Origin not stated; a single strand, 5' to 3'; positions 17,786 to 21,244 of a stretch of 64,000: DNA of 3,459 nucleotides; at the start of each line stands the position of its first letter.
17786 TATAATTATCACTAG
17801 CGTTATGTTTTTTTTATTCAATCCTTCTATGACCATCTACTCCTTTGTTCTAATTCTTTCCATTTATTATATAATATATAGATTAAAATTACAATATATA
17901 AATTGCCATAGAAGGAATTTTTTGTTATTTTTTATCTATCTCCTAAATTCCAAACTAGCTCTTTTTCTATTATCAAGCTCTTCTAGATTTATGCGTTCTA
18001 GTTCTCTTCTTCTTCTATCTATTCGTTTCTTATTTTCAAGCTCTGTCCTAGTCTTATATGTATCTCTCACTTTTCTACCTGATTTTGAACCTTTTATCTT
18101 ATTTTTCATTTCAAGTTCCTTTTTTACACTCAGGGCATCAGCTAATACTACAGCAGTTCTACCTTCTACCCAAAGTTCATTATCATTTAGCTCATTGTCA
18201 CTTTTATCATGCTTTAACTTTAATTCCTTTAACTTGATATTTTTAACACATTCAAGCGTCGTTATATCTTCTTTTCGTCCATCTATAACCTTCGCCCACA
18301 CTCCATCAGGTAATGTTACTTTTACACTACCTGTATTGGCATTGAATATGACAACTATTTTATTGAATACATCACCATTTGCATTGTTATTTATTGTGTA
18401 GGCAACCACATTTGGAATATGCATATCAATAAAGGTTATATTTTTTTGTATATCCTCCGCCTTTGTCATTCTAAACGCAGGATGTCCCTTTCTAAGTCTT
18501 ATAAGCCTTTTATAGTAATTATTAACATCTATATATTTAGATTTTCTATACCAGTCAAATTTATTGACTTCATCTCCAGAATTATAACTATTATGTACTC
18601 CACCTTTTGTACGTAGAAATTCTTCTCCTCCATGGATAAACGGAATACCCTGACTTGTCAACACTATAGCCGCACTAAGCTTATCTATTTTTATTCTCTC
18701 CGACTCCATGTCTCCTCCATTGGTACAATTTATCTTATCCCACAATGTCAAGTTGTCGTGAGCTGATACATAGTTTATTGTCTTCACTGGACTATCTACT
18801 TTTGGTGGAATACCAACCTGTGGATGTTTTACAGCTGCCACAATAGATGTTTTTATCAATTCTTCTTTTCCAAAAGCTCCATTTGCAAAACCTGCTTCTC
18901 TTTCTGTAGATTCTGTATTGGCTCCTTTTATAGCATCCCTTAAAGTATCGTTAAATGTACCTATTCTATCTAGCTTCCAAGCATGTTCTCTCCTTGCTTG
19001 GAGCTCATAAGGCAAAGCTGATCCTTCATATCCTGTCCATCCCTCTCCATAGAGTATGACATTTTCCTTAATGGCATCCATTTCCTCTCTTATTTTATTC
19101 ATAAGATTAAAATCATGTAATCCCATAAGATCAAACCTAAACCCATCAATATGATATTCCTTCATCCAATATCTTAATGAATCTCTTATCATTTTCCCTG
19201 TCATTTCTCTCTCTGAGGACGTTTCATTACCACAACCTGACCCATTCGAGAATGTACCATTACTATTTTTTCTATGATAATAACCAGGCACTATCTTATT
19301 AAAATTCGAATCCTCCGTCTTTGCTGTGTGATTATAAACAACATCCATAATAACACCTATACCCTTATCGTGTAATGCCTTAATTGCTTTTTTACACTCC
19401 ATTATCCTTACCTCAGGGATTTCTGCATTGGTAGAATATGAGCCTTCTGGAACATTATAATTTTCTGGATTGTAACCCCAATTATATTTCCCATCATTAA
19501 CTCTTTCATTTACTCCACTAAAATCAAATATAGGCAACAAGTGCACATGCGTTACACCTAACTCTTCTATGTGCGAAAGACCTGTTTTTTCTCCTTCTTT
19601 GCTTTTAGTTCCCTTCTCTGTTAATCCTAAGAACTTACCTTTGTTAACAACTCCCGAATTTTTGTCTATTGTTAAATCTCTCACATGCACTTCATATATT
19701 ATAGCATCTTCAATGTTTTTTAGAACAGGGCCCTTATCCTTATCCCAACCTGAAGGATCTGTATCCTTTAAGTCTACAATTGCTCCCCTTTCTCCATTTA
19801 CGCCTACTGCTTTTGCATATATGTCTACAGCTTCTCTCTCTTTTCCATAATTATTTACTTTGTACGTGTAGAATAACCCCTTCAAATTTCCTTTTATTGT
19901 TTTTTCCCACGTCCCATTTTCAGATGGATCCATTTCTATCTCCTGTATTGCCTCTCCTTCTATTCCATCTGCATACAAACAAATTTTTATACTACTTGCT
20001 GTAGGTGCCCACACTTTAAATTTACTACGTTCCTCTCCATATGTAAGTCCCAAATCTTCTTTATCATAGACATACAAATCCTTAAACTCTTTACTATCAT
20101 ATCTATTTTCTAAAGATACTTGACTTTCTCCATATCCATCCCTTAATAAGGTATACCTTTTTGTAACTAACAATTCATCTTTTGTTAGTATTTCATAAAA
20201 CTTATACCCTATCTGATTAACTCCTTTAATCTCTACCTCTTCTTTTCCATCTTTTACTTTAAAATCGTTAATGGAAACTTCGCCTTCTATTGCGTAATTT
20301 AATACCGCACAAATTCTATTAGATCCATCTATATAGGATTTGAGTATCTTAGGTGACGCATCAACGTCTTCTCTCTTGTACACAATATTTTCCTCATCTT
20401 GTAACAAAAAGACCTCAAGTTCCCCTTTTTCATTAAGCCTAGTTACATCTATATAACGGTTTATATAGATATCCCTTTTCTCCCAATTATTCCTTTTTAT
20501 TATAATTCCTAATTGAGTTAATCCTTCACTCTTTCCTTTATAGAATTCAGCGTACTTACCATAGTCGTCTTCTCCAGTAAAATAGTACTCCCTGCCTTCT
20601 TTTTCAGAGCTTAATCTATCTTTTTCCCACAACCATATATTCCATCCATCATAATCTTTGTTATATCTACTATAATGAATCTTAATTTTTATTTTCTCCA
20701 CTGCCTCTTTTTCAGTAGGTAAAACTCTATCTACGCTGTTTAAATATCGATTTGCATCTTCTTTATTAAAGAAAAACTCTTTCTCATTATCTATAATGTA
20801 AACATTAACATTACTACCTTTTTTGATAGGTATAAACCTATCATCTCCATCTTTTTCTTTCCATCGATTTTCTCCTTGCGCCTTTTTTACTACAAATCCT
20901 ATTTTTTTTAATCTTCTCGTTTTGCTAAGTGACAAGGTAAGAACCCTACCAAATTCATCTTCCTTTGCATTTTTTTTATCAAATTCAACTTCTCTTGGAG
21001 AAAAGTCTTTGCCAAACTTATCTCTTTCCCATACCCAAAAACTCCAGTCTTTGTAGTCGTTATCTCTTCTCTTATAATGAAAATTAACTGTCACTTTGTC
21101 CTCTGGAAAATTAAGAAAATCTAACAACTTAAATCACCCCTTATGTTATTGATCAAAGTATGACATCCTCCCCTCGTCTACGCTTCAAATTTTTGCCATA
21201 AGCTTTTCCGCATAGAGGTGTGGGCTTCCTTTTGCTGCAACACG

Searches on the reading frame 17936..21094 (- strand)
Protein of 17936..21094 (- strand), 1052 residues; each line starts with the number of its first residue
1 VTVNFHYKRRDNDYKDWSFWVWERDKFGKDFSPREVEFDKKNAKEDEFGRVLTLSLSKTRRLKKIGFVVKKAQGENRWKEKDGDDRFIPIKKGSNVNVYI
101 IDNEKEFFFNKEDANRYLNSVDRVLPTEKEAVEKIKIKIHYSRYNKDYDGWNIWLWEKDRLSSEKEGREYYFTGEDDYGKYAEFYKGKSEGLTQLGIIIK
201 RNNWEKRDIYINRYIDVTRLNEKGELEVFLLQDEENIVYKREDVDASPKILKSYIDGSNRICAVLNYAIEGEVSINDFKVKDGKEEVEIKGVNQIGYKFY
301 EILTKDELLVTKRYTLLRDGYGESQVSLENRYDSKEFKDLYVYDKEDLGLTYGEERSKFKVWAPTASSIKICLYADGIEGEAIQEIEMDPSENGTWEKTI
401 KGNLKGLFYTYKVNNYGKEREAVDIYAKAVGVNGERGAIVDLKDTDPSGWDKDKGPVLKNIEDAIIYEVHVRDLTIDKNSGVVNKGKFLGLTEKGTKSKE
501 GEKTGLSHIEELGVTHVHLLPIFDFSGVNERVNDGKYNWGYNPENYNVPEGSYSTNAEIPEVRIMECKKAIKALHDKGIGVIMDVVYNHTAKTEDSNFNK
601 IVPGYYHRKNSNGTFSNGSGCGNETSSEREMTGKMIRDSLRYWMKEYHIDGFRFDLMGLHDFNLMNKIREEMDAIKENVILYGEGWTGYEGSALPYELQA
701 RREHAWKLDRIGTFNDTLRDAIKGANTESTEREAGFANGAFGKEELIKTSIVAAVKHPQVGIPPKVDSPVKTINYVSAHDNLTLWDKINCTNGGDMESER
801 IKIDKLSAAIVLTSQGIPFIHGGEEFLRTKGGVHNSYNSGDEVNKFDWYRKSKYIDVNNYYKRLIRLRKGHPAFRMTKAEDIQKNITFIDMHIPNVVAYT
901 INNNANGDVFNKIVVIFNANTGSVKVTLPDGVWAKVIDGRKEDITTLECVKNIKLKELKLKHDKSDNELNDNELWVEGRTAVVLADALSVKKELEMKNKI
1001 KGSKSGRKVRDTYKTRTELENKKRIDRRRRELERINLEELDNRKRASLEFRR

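Call 17: find_homologous_proteins(query=window:17936-21094:-, max_evalue=1e-50)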
Query window:17936-21094:- (1052 aa): 924 proteins with E <= 1e-50 among 8000 candidates; the best 120 are listed.
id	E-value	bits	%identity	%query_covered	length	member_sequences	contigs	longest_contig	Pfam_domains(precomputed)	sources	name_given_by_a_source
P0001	0.0e+0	2400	100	100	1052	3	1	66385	PF02922.25,PF21653.4,PF00128.32,PF11852.15,PF03714.21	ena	-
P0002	0.0e+0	1599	69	94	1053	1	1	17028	PF02922.25,PF21653.4,PF00128.32,PF11852.15,PF03714.21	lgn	-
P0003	0.0e+0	1397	63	94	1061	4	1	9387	PF02922.25,PF21653.4,PF00128.32,PF11852.15,PF03714.21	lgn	-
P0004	0.0e+0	1302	59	95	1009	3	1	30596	PF02922.25,PF21653.4,PF00128.32,PF03714.21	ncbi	-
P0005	0.0e+0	1253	57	95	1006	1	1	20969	PF02922.25,PF21653.4,PF00128.32,PF03714.21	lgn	-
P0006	1.3e-257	876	44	90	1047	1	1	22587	PF02922.25,PF21653.4,PF00128.32,PF11852.15,PF03714.21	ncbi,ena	-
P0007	6.4e-247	840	43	90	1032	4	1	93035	PF02922.25,PF21653.4,PF00128.32,PF11852.15,PF03714.21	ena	-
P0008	4.7e-246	838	41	94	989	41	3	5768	PF02922.25,PF21653.4,PF00128.32,PF11852.15,PF03714.21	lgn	-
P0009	1.4e-243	829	42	94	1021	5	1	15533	PF02922.25,PF21653.4,PF00128.32,PF11852.15,PF03714.21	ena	-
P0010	1.4e-242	826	44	90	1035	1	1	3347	PF02922.25,PF21653.4,PF00128.32,PF11852.15,PF03714.21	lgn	-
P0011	3.6e-241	821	41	90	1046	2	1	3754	PF02922.25,PF21653.4,PF00128.32,PF03714.21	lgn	-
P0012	6.8e-241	820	42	92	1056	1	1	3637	PF02922.25,PF21653.4,PF00128.32,PF03714.21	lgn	-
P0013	2.7e-240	818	43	90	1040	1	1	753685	PF02922.25,PF21653.4,PF00128.32,PF03714.21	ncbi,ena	-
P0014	6.4e-239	814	42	94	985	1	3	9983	PF02922.25,PF21653.4,PF00128.32,PF11852.15,PF03714.21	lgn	-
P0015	1.1e-237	810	43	91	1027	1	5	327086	PF02922.25,PF21653.4,PF00128.32,PF11852.15,PF03714.21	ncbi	ncbi:MAG: type I pullulanase [Alkaliphilus sp.]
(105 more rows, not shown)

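Call 18: find_encoding_contigs(protein=P0002, flank=5000, max_places=3)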
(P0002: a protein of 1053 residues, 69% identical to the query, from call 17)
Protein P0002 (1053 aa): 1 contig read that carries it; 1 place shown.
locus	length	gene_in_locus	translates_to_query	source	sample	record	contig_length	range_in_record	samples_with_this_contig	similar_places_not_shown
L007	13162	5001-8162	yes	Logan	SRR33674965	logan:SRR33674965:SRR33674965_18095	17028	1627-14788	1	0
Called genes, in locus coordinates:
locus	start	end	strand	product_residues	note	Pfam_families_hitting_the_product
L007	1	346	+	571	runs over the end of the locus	PF01368:DHH, PF02272:DHHA1, PF17768:RecJ_OB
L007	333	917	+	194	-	PF00156:Pribosyltran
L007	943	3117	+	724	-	PF13328:HD_4, PF01966:HD, PF04607:RelA_SpoT, PF02824:TGS, PF19296:RelA_AH, PF28438:RelA_RIS, PF13291:ACT_4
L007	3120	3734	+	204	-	PF00753:Lactamase_B, PF19583:ODP (faint)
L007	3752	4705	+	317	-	PF04055:Radical_SAM, PF16199:Radical_SAM_C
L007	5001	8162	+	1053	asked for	PF03714:PUD, PF02922:CBM_48, PF00128:Alpha-amylase (weak), PF11852:Pullul_strch_C, PF21653:pulA_all-beta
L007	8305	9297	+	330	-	PF10531:SLBB, PF22461:SLBB_2 (weak), PF00633:HHH, PF12836:HHH_3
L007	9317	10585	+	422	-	PF04851:ResIII, PF00270:DEAD, PF00271:Helicase_C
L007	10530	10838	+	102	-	PF01713:Smr (weak)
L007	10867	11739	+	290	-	PF10418:DHODB_Fe-S_bind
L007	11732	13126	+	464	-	PF14691:Fer4_20, PF02826:2-Hacid_dh_C (faint), PF01946:Thi4 (faint), PF01262:AlaDh_PNT_C (faint), PF07992:Pyr_redox_2, PF13450:NAD_binding_8, PF13738:Pyr_redox_3 (weak), PF00070:Pyr_redox, +1 more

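Call 19: find_encoding_contigs(protein=P0003, flank=5000, max_places=3)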
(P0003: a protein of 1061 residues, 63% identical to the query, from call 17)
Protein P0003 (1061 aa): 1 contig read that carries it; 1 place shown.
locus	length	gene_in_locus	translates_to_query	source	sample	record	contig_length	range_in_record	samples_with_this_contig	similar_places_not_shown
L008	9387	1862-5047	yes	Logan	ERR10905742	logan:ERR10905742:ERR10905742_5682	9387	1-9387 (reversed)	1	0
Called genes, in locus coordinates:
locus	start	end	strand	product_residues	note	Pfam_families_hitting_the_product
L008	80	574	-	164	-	-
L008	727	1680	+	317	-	PF04055:Radical_SAM, PF16199:Radical_SAM_C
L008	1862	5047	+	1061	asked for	PF03714:PUD, PF02922:CBM_48, PF00128:Alpha-amylase, PF11852:Pullul_strch_C (weak), PF21653:pulA_all-beta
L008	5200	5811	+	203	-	PF14520:HHH_5 (faint), PF22461:SLBB_2 (faint), PF10531:SLBB, PF12836:HHH_3, PF00633:HHH (faint), PF03934:T2SSK (weak)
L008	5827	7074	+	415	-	PF04851:ResIII, PF00270:DEAD, PF00271:Helicase_C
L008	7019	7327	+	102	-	PF01713:Smr (weak)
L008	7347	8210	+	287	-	PF00175:NAD_binding_1 (weak), PF10418:DHODB_Fe-S_bind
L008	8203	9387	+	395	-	?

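Call 20: find_encoding_contigs(protein=P0004, flank=5000, max_places=3)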
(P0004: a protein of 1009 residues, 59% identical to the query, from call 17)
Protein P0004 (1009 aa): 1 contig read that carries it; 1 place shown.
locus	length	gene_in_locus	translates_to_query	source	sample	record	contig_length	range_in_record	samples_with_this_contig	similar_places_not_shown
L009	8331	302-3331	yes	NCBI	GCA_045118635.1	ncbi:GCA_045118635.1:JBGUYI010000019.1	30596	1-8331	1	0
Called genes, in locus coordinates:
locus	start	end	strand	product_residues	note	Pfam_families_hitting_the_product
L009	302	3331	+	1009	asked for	PF03714:PUD, PF02922:CBM_48, PF00128:Alpha-amylase, PF21653:pulA_all-beta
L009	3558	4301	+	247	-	PF10531:SLBB, PF22461:SLBB_2 (weak), PF12836:HHH_3, PF00633:HHH (weak)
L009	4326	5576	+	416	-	PF04851:ResIII (weak), PF00270:DEAD, PF00271:Helicase_C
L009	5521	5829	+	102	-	PF01713:Smr (weak)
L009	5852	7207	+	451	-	PF14691:Fer4_20, PF00070:Pyr_redox (faint), PF07992:Pyr_redox_2, PF13450:NAD_binding_8 (weak), PF13738:Pyr_redox_3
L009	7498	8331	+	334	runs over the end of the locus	PF13310:Virulence_RhuM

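Call 21: find_encoding_contigs(protein=P0005, flank=5000, max_places=3)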
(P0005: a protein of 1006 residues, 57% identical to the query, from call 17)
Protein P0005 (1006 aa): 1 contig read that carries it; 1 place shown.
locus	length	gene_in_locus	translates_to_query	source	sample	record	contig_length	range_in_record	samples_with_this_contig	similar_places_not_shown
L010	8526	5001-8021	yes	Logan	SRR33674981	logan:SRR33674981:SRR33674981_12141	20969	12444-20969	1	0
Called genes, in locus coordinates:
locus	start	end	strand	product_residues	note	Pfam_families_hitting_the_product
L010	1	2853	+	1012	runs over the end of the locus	-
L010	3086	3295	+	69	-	PF08984:DUF1858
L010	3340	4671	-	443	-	PF00990:GGDEF, PF00563:EAL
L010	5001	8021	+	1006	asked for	PF03714:PUD, PF02922:CBM_48, PF00128:Alpha-amylase, PF21653:pulA_all-beta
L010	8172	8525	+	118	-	?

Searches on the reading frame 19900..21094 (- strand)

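Call 15: find_related_loci(query=window:19900-21094:-, collection=genome_contigs, flank=4000)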
Query window:19900-21094:- (398 aa) in genome_contigs; peptide patterns used: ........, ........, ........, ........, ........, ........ (x = any residue, [..] = any of these).
56 stretches matched a pattern; 1 encode a relative of the query (tblastn E <= 1e-3); 1 distinct loci.
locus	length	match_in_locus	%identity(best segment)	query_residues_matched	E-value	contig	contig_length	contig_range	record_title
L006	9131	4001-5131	32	1-396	5e-64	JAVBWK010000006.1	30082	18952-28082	MAG: Erysipelotrichaceae bacterium isolate ZNE14_Bin74 all_Scaff004049, whole genome shotgun sequence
